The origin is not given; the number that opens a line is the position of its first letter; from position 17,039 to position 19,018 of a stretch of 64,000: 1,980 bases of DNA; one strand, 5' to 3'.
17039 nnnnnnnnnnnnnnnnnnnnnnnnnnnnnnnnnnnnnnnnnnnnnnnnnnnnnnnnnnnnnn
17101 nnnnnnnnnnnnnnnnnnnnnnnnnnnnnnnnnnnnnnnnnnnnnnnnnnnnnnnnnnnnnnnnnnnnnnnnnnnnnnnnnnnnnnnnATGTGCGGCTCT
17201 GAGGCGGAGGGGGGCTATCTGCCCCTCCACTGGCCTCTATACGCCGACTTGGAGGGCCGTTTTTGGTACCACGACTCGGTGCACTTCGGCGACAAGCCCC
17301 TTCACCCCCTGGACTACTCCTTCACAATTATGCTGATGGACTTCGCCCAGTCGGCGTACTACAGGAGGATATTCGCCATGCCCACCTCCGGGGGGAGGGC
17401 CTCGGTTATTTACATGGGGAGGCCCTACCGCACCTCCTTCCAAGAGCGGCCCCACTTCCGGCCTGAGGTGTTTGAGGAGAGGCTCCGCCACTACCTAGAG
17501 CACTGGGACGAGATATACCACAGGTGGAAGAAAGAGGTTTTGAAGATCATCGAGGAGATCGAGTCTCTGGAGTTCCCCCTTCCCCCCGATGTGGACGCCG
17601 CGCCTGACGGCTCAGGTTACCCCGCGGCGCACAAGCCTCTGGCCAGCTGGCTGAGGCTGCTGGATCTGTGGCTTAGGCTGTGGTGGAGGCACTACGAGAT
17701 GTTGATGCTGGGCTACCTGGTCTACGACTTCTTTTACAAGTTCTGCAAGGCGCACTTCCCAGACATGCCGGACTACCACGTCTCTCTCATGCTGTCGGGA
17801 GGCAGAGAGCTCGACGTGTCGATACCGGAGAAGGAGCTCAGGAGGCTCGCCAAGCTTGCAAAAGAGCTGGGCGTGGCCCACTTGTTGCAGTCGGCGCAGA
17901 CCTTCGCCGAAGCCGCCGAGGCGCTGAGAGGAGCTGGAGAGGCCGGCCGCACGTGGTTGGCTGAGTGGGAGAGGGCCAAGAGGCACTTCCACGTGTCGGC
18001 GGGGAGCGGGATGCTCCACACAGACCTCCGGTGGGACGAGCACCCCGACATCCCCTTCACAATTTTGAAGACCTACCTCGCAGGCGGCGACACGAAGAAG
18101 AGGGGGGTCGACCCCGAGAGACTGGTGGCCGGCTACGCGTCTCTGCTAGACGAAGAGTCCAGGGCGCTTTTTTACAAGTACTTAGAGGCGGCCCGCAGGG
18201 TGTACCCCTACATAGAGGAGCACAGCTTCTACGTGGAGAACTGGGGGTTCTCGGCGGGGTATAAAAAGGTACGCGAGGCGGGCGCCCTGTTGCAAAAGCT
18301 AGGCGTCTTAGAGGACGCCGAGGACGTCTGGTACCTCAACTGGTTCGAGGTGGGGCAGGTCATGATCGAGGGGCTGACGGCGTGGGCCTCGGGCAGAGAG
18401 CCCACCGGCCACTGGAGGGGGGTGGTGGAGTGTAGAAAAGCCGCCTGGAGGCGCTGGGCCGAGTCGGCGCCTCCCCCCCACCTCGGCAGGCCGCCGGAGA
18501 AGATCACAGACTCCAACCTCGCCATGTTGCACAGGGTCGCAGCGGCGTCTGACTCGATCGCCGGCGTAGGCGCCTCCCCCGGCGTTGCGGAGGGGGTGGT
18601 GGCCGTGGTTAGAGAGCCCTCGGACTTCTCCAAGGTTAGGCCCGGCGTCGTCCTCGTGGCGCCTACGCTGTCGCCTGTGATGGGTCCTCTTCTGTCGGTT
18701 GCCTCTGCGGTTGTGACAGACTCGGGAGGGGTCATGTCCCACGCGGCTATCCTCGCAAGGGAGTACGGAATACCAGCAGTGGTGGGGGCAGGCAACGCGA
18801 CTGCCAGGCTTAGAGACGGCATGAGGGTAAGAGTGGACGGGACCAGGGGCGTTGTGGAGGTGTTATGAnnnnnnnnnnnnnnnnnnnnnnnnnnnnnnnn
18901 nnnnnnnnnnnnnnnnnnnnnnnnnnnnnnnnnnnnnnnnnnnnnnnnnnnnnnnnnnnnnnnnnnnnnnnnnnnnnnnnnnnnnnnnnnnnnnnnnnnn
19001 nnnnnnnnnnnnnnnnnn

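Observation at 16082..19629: Undescribed-looking operon: PaaA-like diiron protein, Rieske ferredoxin, PpsA-like His-swivel phosphotransferase and IMPase-family phosphatase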

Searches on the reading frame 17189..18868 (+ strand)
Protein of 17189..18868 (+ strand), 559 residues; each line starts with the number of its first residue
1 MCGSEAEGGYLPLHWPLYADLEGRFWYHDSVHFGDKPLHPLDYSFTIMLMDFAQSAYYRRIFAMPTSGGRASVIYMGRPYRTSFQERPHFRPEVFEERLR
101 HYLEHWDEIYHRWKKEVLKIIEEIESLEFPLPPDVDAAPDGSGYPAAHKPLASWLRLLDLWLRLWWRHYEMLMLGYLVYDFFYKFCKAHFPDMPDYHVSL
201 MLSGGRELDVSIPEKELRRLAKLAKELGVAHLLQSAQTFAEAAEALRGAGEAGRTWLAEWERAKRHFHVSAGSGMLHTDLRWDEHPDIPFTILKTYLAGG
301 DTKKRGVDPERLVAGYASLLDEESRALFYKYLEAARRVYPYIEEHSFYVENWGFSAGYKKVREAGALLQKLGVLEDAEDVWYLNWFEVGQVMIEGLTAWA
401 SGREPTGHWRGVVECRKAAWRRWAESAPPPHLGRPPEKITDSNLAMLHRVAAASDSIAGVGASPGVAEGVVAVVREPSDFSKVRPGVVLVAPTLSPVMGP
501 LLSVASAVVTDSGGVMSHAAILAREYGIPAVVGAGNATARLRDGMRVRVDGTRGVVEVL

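Call 4: search_protein_families(library=pfam, proteins=[window:17189-18868:+], max_evalue=0.1)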
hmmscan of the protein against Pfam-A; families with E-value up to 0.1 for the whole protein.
window:17189-18868:+ (559 aa): 1 family
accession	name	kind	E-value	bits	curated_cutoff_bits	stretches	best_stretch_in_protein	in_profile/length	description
PF00391.29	PEP-utilizers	-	4.4e-25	87.5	23.1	1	484-554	2-72/72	PEP-utilising enzyme, mobile domain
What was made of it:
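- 17189..18868 (+): G3: a 559-aa substrate-binding plus His-swivel component of a two-component small-molecule dikinase (PpsA/CreH/HpeH type). It has no ATP-grasp domain. PF00391 matches only residues 484-554 (call 4).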

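Call 6: search_protein_families(library=ncbifam, proteins=[window:17189-18868:+], max_evalue=1)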
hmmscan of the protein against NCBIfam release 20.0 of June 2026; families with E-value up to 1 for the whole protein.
window:17189-18868:+ (559 aa): 28 families (the best 25 are shown)
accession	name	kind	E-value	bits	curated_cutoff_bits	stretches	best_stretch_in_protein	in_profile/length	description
NF006153.0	PRK08296.1-5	subfamily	1.5e-137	459.6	578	1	22-559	39-606/608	hypothetical protein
NF006150.0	PRK08296.1-2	subfamily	2.6e-104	349.7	650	1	17-558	35-604/633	hypothetical protein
NF006151.0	PRK08296.1-3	equivalog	1.9e-101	340.4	693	1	20-559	39-603/604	hypothetical protein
NF006152.0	PRK08296.1-4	equivalog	1.1e-96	324.6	723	1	23-558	41-607/609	hypothetical protein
NF004881.0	PRK06241.2-2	equivalog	4.7e-40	137.6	883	1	178-559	515-890/898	phosphoenolpyruvate synthase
NF004878.0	PRK06241.1-3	subfamily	1.7e-35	122.4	945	1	361-559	706-889/891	phosphoenolpyruvate synthase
NF041857.1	RIF_Ptrans_rph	equivalog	3.4e-30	105.1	999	1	361-559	683-864/864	rifamycin-inactivating phosphotransferase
NF005057.0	PRK06464.1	equivalog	2e-29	102.2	598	1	456-556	357-460/798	phosphoenolpyruvate synthase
NF004877.0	PRK06241.1-2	subfamily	3.1e-28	98.6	866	1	361-559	687-868/869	phosphoenolpyruvate synthase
TIGR01418.1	PEP_synth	equivalog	8.9e-28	97.1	739.75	1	457-556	354-456/784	pyruvate, water dikinase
NF006149.0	PRK08296.1-1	equivalog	1.4e-27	96.3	730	2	453-559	461-567/568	hypothetical protein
NF004879.0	PRK06241.1-4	equivalog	8.5e-26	90.3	976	1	361-559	687-868/868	phosphoenolpyruvate synthase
NF004880.0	PRK06241.2-1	equivalog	2e-24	85.6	972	1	359-559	653-837/837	phosphoenolpyruvate synthase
NF052632.1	undecylprod_RedH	equivalog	5.4e-24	84.2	1350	1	213-559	538-878/880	undecylprodigiosin ligase RedH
NF000283.1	RPH_KJ151292.1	equivalog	8.9e-22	77.1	1700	1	305-559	625-864/865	rifamycin-inactivating phosphotransferase Rph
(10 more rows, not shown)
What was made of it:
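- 17189..18868 (+): NCBIfam PRK08296 subfamily NF006153 scores 460 bits, below its cut-off of 578 (call 6).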

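Call 8: search_solved_structures(query=window:17189-18868:+, max_evalue=1, show_alignments=2)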
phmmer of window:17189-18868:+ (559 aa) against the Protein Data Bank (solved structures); distinct sequences matched with E-value up to 1: 31.
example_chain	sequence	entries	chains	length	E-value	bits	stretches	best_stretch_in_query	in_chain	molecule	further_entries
8a8e_A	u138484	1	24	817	1.6e-23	86.5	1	449-556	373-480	Phosphoenolpyruvate synthase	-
9dae_A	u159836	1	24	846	1.1e-21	80.4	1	449-556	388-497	Phosphoenolpyruvate synthase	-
5fbs_A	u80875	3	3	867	6.5e-21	77.8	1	319-559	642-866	Phosphoenolpyruvate synthase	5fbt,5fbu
5hv1_A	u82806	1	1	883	6.6e-21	77.8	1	319-559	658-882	Phosphoenolpyruvate synthase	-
5hv2_A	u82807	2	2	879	6.7e-21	77.8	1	319-559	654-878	Phosphoenolpyruvate synthase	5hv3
2ols_A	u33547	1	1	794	5.1e-16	61.7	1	461-554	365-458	Phosphoenolpyruvate synthase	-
2e28_A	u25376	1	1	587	1.3e-12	50.5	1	437-556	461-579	Pyruvate kinase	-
5woy_A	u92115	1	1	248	3e-08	36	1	480-557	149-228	Phosphoenolpyruvate-protein phosphotransferase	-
3eza_A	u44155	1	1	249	9.1e-07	31.1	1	479-551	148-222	PHOSPHOTRANSFERASE SYSTEM, ENZYME I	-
1zym_A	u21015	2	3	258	9.9e-07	31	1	479-551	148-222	ENZYME I | Phosphoenolpyruvate-protein phosphotransferase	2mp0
1eza_A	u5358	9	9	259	1e-06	31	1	479-551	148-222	ENZYME I | PHOSPHOTRANSFERASE SYSTEM, ENZYME I | PROTEIN (PHOSPHOTRANSFER SYSTEM, ENZYME I)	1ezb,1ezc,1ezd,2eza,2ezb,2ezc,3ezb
2kx9_A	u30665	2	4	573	4.5e-06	28.8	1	479-551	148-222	Phosphoenolpyruvate-protein phosphotransferase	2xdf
2hwg_A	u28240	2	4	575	4.5e-06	28.8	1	479-551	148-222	Phosphoenolpyruvate-protein phosphotransferase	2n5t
5jvn_A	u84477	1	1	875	4.8e-05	25.4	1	458-555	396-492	Pyruvate, phosphate dikinase, chloroplastic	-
2l5h_A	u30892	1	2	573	5.8e-05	25.2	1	479-551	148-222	Phosphoenolpyruvate-protein phosphotransferase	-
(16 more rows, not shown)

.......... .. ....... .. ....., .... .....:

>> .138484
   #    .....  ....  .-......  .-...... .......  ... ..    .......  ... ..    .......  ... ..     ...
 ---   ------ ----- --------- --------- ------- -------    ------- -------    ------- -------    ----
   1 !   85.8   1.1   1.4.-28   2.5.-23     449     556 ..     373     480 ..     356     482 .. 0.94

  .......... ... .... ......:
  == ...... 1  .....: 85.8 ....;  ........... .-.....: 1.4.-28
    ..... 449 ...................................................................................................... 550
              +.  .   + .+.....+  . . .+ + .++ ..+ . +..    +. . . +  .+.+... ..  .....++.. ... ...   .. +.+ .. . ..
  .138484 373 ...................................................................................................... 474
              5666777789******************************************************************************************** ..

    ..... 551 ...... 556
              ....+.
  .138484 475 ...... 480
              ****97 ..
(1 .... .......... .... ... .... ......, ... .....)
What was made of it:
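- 17189..18868 (+): Sequence match to rifampin phosphotransferase (RPH) 5fbs, 6.5e-21, over residues 319-559 (call 8).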

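Call 36: find_homologous_proteins(query=window:17189-18868:+, max_evalue=1e-10)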
Query window:17189-18868:+ (559 aa): 73 proteins with E <= 1e-10 among 8000 candidates.
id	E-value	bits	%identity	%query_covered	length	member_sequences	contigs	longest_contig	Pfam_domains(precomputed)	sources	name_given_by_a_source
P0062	0.0e+0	1300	100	100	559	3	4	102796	PF00391.30,PF27448.1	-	-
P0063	4.0e-225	767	61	100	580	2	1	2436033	PF00391.30,PF27448.1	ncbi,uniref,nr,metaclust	ncbi:Phosphoenolpyruvate synthase/pyruvate phosphate dikinase [Pyrobaculum oguniense TE7]|uniref:Pho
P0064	7.5e-156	538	52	92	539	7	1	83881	PF00391.30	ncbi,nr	ncbi:PEP-utilizing enzyme [Pyrobaculum aerophilum]|nr:PEP-utilizing enzyme [Pyrobaculum aerophilum]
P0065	1.1e-153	531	49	96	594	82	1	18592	PF00391.30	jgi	jgi:pyruvate,water dikinase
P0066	1.2e-150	521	48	100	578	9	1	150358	PF00391.30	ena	-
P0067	2.9e-150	520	48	97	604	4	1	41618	PF00391.30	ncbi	-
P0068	3.2e-141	490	50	86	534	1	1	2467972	-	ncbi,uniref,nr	ncbi:PEP-utilizing enzyme, mobile region [Pyrobaculum ferrireducens]|uniref:PEP-utilizing enzyme, mo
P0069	6.1e-104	367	39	97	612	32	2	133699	PF00391.30,PF27448.1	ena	-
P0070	1.8e-100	355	37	96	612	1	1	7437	PF00391.30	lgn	-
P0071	3.5e-100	355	39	96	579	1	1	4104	PF00391.30,PF27448.1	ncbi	-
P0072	8.1e-96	340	37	97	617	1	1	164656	PF00391.30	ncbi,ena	-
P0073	2.4e-95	339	35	100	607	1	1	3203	PF00391.30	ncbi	-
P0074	1.2e-94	336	35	100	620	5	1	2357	PF00391.30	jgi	jgi:pyruvate,water dikinase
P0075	2.5e-94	335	38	96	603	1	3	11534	PF00391.30,PF27448.1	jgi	jgi:pyruvate,water dikinase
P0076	8.7e-94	333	37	98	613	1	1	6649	PF00391.30,PF27448.1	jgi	jgi:pyruvate,water dikinase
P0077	1.1e-93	333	36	96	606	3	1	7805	PF00391.30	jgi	-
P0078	4.1e-93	331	37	97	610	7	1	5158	PF00391.30,PF27448.1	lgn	-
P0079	9.5e-93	330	37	97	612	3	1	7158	PF00391.30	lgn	-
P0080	2.9e-91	325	34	100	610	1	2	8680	PF00391.30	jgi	jgi:pyruvate, water dikinase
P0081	3.2e-91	325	36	96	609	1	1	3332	PF00391.30,PF27448.1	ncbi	-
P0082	1.7e-90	323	38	96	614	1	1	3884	PF00391.30,PF27448.1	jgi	jgi:pyruvate, water dikinase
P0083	7.8e-90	320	36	96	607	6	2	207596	PF00391.30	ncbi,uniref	ncbi:PEP-utilizing enzyme [Pseudonocardia yunnanensis]|uniref:PEP-utilizing enzyme n=1 Tax=Pseudonoc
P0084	1.7e-89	319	38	96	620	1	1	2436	PF00391.30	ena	-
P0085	3.4e-89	318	36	96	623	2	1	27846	PF00391.30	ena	-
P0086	4.5e-89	318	37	96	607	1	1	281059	PF00391.30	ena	-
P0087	4.3e-88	315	35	96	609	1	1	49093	PF00391.30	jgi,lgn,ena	-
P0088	8.4e-88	314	34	96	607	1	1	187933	PF00391.30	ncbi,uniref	ncbi:PEP-utilizing enzyme [Pseudonocardia adelaidensis]|uniref:PEP-utilizing enzyme n=1 Tax=Pseudono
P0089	2.3e-87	312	38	96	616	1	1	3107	PF00391.30,PF27448.1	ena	-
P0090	2.7e-87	312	37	96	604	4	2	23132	PF00391.30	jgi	jgi:pyruvate,water dikinase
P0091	1.1e-86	310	35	97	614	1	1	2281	PF00391.30,PF27448.1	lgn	-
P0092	2.2e-86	309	42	72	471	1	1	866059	PF00391.30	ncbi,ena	-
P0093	3.3e-86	308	36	96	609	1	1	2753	PF00391.30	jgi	jgi:pyruvate,water dikinase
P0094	4.1e-86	308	34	96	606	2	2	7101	PF00391.30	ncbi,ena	-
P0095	4.6e-86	308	34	96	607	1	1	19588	PF00391.30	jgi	jgi:pyruvate,water dikinase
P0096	4.6e-86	308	37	96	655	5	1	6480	PF00391.30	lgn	-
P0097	7.8e-86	307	36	96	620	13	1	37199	PF00391.30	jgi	jgi:pyruvate, water dikinase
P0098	8.2e-86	307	35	96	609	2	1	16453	PF00391.30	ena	-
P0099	1.5e-85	306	38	97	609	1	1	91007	PF00391.30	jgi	jgi:pyruvate,water dikinase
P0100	2.5e-85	305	35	96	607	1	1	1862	PF00391.30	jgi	jgi:pyruvate,water dikinase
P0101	1.1e-82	297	34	96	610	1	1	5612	PF00391.30,PF27448.1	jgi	jgi:pyruvate,water dikinase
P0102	2.8e-81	292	35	96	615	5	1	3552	PF00391.30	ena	-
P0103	3.5e-80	288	34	96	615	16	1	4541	PF00391.30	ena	-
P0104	3.9e-80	288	34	96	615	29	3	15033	PF00391.30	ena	-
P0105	6.2e-80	288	34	96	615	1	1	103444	PF00391.30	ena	-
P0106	1.6e-78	283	34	96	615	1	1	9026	PF00391.30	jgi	jgi:pyruvate, water dikinase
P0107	3.4e-19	87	35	39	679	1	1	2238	PF00391.30,PF01326.25,PF27448.1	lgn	-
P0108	6.4e-19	86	38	34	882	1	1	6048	PF00391.30,PF01326.25,PF27448.1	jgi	jgi:rifampicin phosphotransferase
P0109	6.9e-19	86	49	18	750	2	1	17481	PF00391.30,PF02896.25,PF01326.25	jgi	jgi:pyruvate,water dikinase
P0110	7.8e-19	86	51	18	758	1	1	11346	PF00391.30,PF02896.25,PF01326.25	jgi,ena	-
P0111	2.6e-18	84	39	35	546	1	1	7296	PF00391.30,PF27448.1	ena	-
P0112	3.8e-18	84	36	34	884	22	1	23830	PF00391.30,PF01326.25,PF27448.1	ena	-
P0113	8.2e-18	83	48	18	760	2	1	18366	PF00391.30,PF02896.25,PF01326.25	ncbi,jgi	-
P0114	1.1e-17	82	50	18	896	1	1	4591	PF00391.30,PF02896.25,PF01326.25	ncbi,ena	-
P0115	2.4e-16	78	49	18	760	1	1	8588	PF00391.30,PF02896.25,PF01326.25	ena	-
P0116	6.0e-16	76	46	18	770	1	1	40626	PF00391.30,PF02896.25,PF01326.25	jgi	jgi:pyruvate,water dikinase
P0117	6.0e-16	76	43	18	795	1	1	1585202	PF00391.30,PF02896.25,PF01326.25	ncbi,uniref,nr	ncbi:phosphoenolpyruvate synthase [Halorussus salinus]|uniref:phosphoenolpyruvate synthase n=1 Tax=H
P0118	6.2e-16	76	46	18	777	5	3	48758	PF00391.30,PF02896.25,PF01326.25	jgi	jgi:pyruvate,water dikinase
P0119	6.5e-16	76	42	21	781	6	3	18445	PF00391.30,PF02896.25,PF01326.25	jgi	jgi:pyruvate,water dikinase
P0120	1.4e-15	75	48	18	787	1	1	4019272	PF00391.30,PF02896.25,PF01326.25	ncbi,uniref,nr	ncbi:phosphoenolpyruvate synthase [Halorarum salinum]|uniref:Phosphoenolpyruvate synthase n=1 Tax=Ha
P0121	3.1e-15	74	45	18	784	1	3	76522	PF00391.30,PF02896.25,PF01326.25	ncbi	ncbi:MAG: phosphoenolpyruvate synthase [Haloarculaceae archaeon]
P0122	3.5e-15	74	46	18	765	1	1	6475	PF00391.30,PF02896.25,PF01326.25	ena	-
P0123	9.3e-15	72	44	18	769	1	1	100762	PF00391.30,PF02896.25,PF01326.25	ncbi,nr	ncbi:phosphoenolpyruvate synthase [halophilic archaeon]|nr:phosphoenolpyruvate synthase [halophilic 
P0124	1.7e-14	72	37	35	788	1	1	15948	PF00391.30,PF01326.25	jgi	jgi:rifampicin phosphotransferase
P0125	3.4e-14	71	46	18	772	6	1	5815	PF00391.30,PF02896.25,PF01326.25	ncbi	-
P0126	7.0e-14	70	44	18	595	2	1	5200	PF00391.30,PF02896.25,PF01326.25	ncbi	ncbi:phosphoenolpyruvate synthase, partial [Halobacteriales archaeon QS_7_69_60]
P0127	7.9e-14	69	32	38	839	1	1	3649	PF00391.30,PF01326.25,PF27448.1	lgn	-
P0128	9.6e-12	63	29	56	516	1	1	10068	PF00391.30,PF27448.1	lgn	-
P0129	1.3e-11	62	41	24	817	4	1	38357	PF00391.30,PF02896.25,PF01326.25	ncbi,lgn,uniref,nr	ncbi:phosphoenolpyruvate synthase [Brevundimonas sp.]|uniref:phosphoenolpyruvate synthase n=1 Tax=Br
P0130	1.5e-11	62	25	52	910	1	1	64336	PF00391.30,PF01326.25,PF27448.1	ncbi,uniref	ncbi:PEP/pyruvate-binding domain-containing protein [Streptomyces sp. NPDC058694]|uniref:PEP/pyruvat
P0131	3.4e-11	61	41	18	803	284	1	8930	PF00391.30,PF02896.25,PF01326.25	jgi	jgi:pyruvate, water dikinase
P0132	4.6e-11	60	26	64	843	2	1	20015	PF00391.30,PF01326.25,PF27448.1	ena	-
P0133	9.1e-11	59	42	18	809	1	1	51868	PF00391.30,PF02896.25,PF01326.25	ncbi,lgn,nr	ncbi:MAG TPA: phosphoenolpyruvate synthase [Xanthobacteraceae bacterium]|nr:phosphoenolpyruvate synt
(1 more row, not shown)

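Call 42: find_encoding_contigs(protein=P0083, flank=10000, max_places=2)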
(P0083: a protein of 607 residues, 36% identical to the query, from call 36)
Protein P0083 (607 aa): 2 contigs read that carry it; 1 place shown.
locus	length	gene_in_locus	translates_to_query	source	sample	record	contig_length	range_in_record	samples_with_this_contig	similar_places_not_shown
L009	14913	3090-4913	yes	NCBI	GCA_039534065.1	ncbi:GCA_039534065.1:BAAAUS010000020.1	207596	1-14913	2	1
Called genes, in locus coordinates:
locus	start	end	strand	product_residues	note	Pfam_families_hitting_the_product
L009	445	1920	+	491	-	PF00171:Aldedh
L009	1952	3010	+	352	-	PF01326:PPDK_N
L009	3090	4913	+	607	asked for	PF00391:PEP-utilizers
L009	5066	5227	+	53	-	-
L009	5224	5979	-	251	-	PF00300:His_Phos_1 (weak)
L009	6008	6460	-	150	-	PF14588:YjgF_endoribonc, PF01042:Ribonuc_L-PSP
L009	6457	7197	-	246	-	PF00702:Hydrolase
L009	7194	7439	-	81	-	PF03319:EutN_CcmL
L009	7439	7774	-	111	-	PF00936:BMC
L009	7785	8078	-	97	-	PF00936:BMC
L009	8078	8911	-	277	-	PF02900:LigB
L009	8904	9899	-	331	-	PF02900:LigB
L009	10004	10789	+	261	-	PF09339:HTH_IclR, PF01614:IclR_C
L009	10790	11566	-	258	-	PF09339:HTH_IclR, PF12802:MarR_2 (weak), PF25213:HVO_A0261_N (weak), PF01614:IclR_C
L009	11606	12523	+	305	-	PF01118:Semialdhyde_dh (weak), PF09290:AcetDehyd-dimer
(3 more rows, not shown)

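Call 43: find_encoding_contigs(protein=P0069, flank=10000, max_places=2)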
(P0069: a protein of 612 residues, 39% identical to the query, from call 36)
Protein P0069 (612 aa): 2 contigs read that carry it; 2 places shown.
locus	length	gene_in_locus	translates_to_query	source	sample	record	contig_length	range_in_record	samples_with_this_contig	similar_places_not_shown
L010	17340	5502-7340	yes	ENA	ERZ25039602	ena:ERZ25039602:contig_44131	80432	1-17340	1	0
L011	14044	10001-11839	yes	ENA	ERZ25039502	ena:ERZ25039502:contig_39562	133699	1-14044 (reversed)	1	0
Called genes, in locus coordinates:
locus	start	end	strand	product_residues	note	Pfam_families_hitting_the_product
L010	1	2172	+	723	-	?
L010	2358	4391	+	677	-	PF00561:Abhydrolase_1, PF08386:Abhydrolase_4 (weak)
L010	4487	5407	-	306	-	PF00126:HTH_1, PF03466:LysR_substrate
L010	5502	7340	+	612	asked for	PF27448:Rph_4th (faint), PF00391:PEP-utilizers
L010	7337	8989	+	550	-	PF01266:DAO (weak), PF01593:Amino_oxidase, PF07992:Pyr_redox_2 (faint), PF12831:FAD_oxidored (faint), PF13450:NAD_binding_8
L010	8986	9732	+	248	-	PF00106:adh_short, PF08659:KR, PF13561:adh_short_C2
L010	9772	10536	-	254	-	PF06966:DUF1295, PF02544:Steroid_dh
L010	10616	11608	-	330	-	PF03411:Peptidase_M74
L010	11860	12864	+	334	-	PF01384:PHO4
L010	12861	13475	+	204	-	PF01865:PhoU_div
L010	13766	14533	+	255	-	PF03704:BTAD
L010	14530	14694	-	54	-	-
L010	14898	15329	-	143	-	PF07366:SnoaL, PF12680:SnoaL_2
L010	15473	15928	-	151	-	PF14534:DUF4440 (weak), PF13474:SnoaL_3 (weak)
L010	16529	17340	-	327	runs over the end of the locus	PF01073:3Beta_HSD, PF01370:Epimerase, PF04321:RmlD_sub_bind (weak), PF05368:NmrA (weak), PF13460:NAD_binding_10, PF16363:GDP_Man_Dehyd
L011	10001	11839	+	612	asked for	PF27448:Rph_4th (faint), PF00391:PEP-utilizers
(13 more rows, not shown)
